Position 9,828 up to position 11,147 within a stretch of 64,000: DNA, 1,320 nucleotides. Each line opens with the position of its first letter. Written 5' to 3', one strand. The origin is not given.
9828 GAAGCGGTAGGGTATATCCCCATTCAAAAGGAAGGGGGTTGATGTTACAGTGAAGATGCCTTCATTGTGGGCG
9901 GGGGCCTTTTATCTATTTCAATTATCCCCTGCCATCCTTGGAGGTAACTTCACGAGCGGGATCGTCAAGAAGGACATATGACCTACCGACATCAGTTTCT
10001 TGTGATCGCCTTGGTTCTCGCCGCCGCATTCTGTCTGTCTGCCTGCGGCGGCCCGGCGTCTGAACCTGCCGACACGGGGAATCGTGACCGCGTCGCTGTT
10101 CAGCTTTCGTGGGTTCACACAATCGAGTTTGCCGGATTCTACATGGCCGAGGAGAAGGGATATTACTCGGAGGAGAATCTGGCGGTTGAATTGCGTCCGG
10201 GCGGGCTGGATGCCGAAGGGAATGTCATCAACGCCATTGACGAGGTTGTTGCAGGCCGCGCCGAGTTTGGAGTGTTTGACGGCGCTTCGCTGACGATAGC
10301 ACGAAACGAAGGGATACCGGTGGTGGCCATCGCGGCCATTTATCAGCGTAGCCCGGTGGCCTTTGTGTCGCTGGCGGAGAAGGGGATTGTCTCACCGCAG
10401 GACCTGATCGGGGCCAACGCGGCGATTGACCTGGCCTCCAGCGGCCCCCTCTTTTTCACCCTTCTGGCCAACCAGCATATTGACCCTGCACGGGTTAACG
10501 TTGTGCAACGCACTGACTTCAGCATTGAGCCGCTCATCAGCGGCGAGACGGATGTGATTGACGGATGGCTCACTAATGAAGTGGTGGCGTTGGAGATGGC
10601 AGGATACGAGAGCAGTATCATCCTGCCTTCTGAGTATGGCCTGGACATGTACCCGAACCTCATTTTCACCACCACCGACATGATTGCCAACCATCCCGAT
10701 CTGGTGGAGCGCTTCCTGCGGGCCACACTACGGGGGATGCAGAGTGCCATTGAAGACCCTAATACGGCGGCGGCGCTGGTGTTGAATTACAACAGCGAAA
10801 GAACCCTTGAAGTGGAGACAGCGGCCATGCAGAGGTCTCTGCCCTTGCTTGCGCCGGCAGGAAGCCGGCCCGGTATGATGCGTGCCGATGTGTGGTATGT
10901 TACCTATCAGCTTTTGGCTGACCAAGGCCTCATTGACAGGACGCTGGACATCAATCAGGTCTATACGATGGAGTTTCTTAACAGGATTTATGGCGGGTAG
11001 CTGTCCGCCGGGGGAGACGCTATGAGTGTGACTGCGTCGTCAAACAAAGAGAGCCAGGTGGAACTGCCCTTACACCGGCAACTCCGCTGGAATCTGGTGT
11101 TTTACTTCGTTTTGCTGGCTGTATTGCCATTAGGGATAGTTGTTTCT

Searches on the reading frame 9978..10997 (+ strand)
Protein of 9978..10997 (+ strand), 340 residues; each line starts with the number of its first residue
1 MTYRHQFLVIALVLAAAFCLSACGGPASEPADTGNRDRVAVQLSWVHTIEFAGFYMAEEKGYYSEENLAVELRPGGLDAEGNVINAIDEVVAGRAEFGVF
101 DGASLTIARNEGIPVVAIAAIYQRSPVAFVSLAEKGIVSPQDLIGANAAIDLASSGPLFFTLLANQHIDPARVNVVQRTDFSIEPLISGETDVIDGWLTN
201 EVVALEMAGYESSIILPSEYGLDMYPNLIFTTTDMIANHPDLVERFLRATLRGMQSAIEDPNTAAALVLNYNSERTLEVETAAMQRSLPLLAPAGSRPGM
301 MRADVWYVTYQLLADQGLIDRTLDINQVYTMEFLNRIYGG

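Call 6: search_protein_families(library=pfam, proteins=[window:9978-10997:+], max_evalue=0.01)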
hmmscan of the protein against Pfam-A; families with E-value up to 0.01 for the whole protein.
window:9978-10997:+ (340 aa): 1 family
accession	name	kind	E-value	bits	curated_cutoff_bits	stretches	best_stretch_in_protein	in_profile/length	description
PF09084.16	NMT1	-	4e-49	167.9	20.5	1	50-264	3-216/216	NMT1/THI5 like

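Call 7: search_protein_families(library=ncbifam, proteins=[window:9978-10997:+], max_evalue=0.01)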
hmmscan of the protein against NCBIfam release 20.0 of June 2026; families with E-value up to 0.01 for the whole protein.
window:9978-10997:+ (340 aa): 2 families
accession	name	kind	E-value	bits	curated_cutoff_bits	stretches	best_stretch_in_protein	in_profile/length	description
TIGR01728.1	SsuA_fam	subfamily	3.2e-06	26.6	163.5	1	107-334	64-289/290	aliphatic sulfonate ABC transporter substrate-binding protein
TIGR01729.1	taurine_ABC_bnd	equivalog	0.0014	18.1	304.25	1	78-197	35-154/300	taurine ABC transporter substrate-binding protein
